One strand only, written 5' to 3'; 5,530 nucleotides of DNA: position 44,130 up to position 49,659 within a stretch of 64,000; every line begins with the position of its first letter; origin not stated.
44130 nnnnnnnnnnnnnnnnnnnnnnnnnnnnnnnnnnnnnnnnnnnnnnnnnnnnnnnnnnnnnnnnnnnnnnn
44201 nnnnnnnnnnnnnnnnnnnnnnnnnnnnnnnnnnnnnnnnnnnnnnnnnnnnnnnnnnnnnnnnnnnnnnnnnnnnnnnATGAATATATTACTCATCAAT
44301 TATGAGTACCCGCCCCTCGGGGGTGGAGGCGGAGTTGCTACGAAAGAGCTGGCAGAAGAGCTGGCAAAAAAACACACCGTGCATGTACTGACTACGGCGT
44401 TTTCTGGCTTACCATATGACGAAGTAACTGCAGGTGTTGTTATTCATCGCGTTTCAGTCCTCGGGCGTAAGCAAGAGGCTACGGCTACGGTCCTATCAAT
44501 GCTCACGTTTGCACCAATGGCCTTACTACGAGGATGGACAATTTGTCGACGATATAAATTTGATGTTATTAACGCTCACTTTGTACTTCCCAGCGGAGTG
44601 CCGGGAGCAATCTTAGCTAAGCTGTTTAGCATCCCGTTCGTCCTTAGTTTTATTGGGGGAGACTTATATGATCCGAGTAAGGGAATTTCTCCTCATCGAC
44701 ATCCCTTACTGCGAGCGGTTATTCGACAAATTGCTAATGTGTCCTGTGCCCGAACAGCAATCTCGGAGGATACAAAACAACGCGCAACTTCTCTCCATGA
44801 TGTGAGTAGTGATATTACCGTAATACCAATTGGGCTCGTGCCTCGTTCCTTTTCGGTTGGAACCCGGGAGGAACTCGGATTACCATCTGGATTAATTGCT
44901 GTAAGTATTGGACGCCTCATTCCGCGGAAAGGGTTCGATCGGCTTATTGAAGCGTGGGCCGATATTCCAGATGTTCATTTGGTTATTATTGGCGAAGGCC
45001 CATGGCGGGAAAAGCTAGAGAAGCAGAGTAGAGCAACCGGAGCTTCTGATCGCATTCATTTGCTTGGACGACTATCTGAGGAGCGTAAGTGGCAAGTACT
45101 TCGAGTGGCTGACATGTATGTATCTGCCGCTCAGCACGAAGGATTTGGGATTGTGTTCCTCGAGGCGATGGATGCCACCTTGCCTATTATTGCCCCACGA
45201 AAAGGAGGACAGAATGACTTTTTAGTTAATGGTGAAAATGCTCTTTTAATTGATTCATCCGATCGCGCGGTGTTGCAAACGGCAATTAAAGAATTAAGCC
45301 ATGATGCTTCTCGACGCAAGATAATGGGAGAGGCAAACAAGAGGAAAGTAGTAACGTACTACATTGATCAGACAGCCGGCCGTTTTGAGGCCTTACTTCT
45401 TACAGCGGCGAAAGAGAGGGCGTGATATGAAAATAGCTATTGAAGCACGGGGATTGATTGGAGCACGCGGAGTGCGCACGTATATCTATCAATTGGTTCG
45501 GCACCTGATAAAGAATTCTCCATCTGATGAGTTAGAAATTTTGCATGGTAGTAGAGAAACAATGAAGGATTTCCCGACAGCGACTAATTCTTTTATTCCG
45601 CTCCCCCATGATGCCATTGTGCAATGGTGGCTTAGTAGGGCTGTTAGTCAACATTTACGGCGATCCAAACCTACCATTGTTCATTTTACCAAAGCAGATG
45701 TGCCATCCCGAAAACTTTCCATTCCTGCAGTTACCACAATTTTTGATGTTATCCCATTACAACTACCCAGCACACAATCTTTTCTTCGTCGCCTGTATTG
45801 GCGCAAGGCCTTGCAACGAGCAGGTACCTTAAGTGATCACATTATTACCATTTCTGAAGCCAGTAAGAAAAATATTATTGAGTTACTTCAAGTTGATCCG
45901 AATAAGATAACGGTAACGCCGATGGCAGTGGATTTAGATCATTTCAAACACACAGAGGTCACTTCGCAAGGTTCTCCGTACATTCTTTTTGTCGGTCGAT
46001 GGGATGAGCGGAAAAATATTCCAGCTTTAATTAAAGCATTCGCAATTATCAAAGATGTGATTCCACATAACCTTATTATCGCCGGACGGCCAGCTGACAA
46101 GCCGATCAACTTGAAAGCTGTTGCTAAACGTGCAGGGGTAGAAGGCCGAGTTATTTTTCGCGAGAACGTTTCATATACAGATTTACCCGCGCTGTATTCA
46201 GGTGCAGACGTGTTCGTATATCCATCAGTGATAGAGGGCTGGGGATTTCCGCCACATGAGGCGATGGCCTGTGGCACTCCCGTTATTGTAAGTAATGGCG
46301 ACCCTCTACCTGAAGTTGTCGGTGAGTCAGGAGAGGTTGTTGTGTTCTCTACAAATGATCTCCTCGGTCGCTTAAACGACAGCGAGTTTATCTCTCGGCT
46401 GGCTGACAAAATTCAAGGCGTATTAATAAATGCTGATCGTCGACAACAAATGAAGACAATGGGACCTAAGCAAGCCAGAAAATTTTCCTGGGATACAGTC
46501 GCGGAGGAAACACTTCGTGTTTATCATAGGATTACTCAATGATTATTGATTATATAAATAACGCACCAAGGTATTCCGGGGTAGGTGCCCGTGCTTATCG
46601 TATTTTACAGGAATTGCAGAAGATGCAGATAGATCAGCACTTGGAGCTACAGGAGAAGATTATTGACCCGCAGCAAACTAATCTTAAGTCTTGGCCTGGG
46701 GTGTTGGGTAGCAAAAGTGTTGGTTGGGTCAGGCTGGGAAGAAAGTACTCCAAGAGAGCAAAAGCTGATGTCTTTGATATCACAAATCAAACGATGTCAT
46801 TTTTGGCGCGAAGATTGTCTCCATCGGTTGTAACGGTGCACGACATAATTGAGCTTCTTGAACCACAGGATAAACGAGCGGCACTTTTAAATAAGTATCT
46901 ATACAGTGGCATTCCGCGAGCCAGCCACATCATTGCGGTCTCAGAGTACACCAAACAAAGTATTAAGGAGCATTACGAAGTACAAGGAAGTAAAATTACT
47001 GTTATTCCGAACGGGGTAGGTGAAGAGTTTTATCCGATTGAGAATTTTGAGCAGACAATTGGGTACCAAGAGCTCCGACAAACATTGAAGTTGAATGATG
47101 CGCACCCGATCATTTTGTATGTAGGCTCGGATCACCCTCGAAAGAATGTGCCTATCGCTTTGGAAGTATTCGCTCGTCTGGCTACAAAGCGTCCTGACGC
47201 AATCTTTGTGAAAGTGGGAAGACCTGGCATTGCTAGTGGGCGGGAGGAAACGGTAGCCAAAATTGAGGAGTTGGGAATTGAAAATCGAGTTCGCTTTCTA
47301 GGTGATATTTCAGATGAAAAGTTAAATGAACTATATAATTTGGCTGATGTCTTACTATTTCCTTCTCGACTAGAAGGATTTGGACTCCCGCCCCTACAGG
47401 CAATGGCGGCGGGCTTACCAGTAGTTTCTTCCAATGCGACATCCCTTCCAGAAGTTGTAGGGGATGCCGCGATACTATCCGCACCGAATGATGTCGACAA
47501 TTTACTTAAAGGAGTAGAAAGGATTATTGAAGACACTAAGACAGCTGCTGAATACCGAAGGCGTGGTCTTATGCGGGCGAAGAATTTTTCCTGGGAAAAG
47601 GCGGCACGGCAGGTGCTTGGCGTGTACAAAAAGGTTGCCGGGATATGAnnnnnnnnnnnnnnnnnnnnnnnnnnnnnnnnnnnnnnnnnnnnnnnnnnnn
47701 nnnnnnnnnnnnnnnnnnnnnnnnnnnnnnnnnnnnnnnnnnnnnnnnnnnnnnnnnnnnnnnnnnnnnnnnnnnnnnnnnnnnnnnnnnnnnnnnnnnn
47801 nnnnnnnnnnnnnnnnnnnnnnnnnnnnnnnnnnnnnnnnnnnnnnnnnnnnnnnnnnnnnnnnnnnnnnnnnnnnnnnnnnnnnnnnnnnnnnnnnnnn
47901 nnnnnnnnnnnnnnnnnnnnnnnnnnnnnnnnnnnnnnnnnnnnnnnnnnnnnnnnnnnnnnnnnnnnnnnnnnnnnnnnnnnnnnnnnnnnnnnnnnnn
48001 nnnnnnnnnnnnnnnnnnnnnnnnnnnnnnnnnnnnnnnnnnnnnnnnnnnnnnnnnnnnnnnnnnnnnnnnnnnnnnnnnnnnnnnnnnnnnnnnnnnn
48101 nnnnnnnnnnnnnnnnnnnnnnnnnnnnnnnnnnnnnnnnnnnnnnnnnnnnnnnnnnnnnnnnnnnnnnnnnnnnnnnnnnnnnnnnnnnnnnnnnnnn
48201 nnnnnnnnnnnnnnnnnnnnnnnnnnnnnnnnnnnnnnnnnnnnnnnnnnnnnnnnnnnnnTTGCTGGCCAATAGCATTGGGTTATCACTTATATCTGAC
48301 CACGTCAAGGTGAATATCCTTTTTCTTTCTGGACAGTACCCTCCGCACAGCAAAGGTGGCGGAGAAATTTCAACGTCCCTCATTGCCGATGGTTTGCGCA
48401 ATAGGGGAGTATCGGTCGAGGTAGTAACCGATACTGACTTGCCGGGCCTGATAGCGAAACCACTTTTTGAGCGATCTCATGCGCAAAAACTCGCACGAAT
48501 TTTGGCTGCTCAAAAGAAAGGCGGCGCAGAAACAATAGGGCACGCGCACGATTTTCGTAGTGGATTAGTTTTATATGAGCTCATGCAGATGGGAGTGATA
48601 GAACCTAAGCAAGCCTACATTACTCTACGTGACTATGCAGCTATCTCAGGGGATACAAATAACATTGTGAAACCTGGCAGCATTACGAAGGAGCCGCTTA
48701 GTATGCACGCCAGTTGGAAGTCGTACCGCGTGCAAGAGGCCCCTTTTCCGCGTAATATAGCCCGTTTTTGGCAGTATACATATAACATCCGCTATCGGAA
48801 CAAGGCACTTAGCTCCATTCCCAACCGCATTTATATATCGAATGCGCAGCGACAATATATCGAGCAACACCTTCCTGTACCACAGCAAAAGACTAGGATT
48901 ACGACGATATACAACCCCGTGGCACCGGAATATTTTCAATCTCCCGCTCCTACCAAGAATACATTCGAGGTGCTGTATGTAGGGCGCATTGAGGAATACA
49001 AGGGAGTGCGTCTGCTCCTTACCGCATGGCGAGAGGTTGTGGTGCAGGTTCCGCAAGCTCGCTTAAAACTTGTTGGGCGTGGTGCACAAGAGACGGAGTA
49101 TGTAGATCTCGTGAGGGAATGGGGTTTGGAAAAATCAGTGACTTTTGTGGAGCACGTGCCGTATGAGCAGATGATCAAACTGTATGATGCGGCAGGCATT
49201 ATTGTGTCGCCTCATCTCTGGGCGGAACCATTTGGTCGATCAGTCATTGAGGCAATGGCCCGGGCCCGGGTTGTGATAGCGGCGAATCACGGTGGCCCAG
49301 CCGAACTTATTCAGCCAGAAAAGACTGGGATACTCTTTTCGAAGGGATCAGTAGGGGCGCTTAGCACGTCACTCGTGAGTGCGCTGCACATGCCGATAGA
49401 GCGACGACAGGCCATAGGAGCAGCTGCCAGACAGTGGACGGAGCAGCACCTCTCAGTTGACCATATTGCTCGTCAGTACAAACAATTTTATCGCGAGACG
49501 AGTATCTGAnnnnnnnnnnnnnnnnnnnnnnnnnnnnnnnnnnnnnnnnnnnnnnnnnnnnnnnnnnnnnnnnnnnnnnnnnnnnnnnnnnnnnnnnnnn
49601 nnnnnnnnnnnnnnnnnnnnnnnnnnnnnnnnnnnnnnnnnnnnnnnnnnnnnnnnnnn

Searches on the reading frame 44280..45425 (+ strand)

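Call 20: search_protein_families(library=pfam, proteins=[window:44280-45425:+], max_evalue=0.001)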
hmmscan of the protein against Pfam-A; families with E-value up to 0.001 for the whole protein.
window:44280-45425:+ (381 aa): 7 families
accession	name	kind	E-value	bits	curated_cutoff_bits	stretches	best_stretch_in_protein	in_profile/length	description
PF00534.26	Glycos_transf_1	-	3.7e-37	127.9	26.4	1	205-355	16-171/172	Glycosyl transferases group 1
PF13692.12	Glyco_trans_1_4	-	1.7e-26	93.6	27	1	207-342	4-142/142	Glycosyl transferases group 1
PF13579.12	Glyco_trans_4_4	-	2.7e-18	67.3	29.7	1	15-185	1-158/158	Glycosyl transferase 4-like domain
PF13439.12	Glyco_transf_4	-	1e-17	65.1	28.5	1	15-185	2-165/170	Glycosyltransferase Family 4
PF13524.12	Glyco_trans_1_2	-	2.1e-08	34.6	25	1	221-360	4-132/144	Glycosyl transferase-like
PF20706.3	GT4-conflict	-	1.4e-07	31.3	26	1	206-335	199-337/385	Family 4 Glycosyltransferase in conflict systems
PF13477.12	Glyco_trans_4_2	-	2.5e-06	28.2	23.4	1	19-151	11-132/139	Glycosyl transferase 4-like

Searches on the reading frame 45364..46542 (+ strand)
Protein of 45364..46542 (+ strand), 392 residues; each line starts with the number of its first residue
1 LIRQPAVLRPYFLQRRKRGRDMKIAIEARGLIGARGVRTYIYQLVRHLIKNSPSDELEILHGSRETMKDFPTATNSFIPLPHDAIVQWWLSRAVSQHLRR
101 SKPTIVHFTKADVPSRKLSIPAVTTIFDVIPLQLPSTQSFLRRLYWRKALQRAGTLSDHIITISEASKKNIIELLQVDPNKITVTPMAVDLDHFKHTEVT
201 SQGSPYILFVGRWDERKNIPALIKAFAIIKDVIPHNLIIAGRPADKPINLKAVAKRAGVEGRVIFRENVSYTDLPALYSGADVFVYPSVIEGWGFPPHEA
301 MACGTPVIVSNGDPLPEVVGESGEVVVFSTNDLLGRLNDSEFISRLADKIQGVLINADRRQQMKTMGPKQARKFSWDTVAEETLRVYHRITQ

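Call 20: search_protein_families(library=pfam, proteins=[window:45364-46542:+], max_evalue=0.001)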
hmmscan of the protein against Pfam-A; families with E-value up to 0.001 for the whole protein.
window:45364-46542:+ (392 aa): 6 families
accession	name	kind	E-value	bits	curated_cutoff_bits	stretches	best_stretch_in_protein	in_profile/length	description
PF00534.26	Glycos_transf_1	-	2.4e-31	109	26.4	1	201-369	12-171/172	Glycosyl transferases group 1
PF13692.12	Glyco_trans_1_4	-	9.6e-26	91.2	27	1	205-327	2-123/142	Glycosyl transferases group 1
PF13439.12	Glyco_transf_4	-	2.4e-16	60.7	28.5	1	35-192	2-169/170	Glycosyltransferase Family 4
PF20706.3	GT4-conflict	-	1.1e-12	48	26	1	162-381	152-383/385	Family 4 Glycosyltransferase in conflict systems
PF13579.12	Glyco_trans_4_4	-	4.7e-07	30.7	29.7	1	91-186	60-156/158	Glycosyl transferase 4-like domain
PF13524.12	Glyco_trans_1_2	-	5.8e-06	26.7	25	1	262-382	28-141/144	Glycosyl transferase-like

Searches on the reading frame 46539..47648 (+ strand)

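Call 20: search_protein_families(library=pfam, proteins=[window:46539-47648:+], max_evalue=0.001)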
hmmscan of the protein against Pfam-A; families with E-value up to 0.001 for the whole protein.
window:46539-47648:+ (369 aa): 6 families
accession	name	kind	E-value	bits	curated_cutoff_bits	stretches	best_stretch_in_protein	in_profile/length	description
PF00534.26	Glycos_transf_1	-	2.5e-37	128.5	26.4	1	177-342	3-168/172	Glycosyl transferases group 1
PF13692.12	Glyco_trans_1_4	-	1.1e-29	104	27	1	190-332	2-142/142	Glycosyl transferases group 1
PF13439.12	Glyco_transf_4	-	1.2e-16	61.6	28.5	1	14-160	3-166/170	Glycosyltransferase Family 4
PF20706.3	GT4-conflict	-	8.1e-12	45.2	26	1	186-358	194-384/385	Family 4 Glycosyltransferase in conflict systems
PF13579.12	Glyco_trans_4_4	-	2.5e-07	31.6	29.7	1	62-159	58-158/158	Glycosyl transferase 4-like domain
PF13524.12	Glyco_trans_1_2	-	9.8e-06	26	25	1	250-360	28-143/144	Glycosyl transferase-like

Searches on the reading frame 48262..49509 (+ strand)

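Call 59: search_protein_families(library=pfam, proteins=[window:48262-49509:+], max_evalue=0.001)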
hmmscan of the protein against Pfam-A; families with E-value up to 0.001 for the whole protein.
window:48262-49509:+ (415 aa): 5 families
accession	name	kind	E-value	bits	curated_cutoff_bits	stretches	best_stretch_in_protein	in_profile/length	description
PF00534.26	Glycos_transf_1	-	1.2e-35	123.1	26.4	1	223-392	4-172/172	Glycosyl transferases group 1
PF13692.12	Glyco_trans_1_4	-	1.8e-27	96.8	27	1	236-375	3-140/142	Glycosyl transferases group 1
PF13524.12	Glyco_trans_1_2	-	5.4e-09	36.6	25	1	255-406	8-142/144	Glycosyl transferase-like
PF20706.3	GT4-conflict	-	2.5e-06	27.2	26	1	211-353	175-323/385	Family 4 Glycosyltransferase in conflict systems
PF13439.12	Glyco_transf_4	-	6.8e-06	26.7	28.5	0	166-223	114-169/170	Glycosyltransferase Family 4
